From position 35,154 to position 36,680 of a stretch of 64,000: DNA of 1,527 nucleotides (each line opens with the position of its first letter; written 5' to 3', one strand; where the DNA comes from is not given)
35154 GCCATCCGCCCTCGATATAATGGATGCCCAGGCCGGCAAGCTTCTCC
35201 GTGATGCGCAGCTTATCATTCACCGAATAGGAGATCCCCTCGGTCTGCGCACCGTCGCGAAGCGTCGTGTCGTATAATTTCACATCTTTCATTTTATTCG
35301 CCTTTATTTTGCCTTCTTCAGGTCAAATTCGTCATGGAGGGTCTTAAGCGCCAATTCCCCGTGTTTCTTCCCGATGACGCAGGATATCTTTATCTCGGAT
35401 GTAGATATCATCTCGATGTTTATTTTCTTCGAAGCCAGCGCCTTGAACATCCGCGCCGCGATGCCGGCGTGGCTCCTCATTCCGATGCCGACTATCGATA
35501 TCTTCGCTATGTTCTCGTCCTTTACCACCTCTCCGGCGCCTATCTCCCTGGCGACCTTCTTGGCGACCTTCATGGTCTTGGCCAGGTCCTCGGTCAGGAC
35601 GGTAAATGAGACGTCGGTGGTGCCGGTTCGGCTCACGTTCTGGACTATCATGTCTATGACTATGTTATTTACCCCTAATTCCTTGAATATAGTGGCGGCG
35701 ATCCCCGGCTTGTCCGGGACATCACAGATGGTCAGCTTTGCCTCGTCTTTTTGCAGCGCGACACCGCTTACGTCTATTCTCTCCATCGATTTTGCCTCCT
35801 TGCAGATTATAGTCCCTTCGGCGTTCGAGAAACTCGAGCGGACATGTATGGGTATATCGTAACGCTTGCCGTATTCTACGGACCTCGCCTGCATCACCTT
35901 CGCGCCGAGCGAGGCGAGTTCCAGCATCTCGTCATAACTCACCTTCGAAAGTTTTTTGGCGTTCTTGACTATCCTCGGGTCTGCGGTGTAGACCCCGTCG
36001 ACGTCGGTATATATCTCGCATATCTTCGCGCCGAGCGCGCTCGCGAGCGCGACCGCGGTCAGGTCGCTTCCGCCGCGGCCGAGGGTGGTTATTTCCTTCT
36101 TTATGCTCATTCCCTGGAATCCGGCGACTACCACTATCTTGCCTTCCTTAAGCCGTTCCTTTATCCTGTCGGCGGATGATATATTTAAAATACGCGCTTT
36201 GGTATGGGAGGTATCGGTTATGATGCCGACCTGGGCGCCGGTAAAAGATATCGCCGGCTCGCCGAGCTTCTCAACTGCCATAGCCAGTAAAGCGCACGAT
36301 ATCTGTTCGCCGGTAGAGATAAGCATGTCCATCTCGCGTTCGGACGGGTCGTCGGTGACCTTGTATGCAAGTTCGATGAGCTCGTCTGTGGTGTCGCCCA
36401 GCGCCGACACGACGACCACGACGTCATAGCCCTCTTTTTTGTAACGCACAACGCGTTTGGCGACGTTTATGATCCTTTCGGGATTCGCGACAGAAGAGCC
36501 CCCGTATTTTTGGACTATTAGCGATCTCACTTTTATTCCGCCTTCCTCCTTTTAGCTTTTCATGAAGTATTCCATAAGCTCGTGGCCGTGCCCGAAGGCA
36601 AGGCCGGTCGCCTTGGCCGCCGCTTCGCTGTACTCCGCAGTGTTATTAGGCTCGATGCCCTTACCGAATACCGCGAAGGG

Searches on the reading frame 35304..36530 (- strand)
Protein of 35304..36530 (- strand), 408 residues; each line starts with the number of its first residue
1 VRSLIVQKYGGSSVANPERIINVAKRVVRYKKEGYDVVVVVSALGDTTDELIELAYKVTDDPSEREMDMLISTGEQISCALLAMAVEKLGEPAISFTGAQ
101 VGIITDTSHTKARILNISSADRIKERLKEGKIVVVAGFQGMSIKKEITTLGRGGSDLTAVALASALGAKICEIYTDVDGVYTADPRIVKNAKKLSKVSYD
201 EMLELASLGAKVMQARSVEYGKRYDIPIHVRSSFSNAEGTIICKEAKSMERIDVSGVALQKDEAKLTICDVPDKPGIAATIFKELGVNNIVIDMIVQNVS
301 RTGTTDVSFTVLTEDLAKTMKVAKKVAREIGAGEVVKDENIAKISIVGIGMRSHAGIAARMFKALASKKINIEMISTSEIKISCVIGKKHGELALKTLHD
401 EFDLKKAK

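Call 3: search_protein_families(library=pfam, proteins=[window:35304-36530:-])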
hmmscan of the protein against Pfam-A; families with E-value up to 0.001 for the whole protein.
window:35304-36530:- (408 aa): 4 families
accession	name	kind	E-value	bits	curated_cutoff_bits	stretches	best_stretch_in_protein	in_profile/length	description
PF00696.33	AA_kinase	-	5.7e-55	187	24.9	1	4-232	2-234/234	Amino acid kinase family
PF22468.2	ACT_9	-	1e-35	121.7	27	2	344-402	1-61/61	ACT domain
PF13840.12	ACT_7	-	3.1e-18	65.8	27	1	338-400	3-65/65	ACT domain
PF01842.31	ACT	-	3.4e-16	59.1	27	2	268-327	4-65/66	ACT domain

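Call 4: search_protein_families(library=ncbifam, proteins=[window:35304-36530:-])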
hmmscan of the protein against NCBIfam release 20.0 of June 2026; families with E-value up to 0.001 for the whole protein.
window:35304-36530:- (408 aa): 33 families (the best 25 are shown)
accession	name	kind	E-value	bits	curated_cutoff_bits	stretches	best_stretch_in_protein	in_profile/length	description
NF005155.0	PRK06635.1-4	equivalog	3.2e-182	606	346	1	3-407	2-406/407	aspartate kinase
NF005656.0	PRK07431.1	equivalog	1.2e-173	578.8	657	1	3-407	2-414/587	aspartate kinase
NF005153.0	PRK06635.1-1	equivalog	1.4e-164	548.2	585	1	3-406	2-409/421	aspartate kinase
NF005154.0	PRK06635.1-2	equivalog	2.1e-163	544.4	376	1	1-406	1-406/407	aspartate kinase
NF005156.0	PRK06635.1-5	equivalog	1.8e-146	488.1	594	1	4-406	3-404/411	aspartate kinase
TIGR00657.1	asp_kinases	subfamily_domain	1.1e-139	466.3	208.7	2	64-402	103-440/442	aspartate kinase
TIGR00656.1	asp_kin_monofn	equivalog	4.3e-135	450.8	402.25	1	3-404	2-406/407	aspartate kinase, monofunctional class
NF005161.0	PRK06635.2-5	equivalog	3.4e-113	378.6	586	1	6-404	7-402/402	aspartate kinase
NF006068.0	PRK08210.1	equivalog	1.2e-104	350.7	474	1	4-406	3-404/405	aspartate kinase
NF006459.0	PRK08841.1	equivalog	1.7e-99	333.5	535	1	2-402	3-378/395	aspartate kinase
NF004938.0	PRK06291.1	equivalog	2.3e-98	329.9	528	2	64-406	119-465/468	aspartate kinase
NF005157.0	PRK06635.2-1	equivalog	2.3e-85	286.9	832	1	5-403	5-400/401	aspartate kinase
NF006959.0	PRK09436.1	equivalog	5.1e-76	256.3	726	2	63-403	115-460/819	bifunctional aspartate kinase/homoserine dehydrogenase I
NF005158.0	PRK06635.2-2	equivalog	5.4e-71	239.6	717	1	3-402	2-398/401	aspartate kinase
NF006570.0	PRK09084.1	equivalog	5.1e-66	223.6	455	2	63-402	108-448/452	lysine-sensitive aspartokinase 3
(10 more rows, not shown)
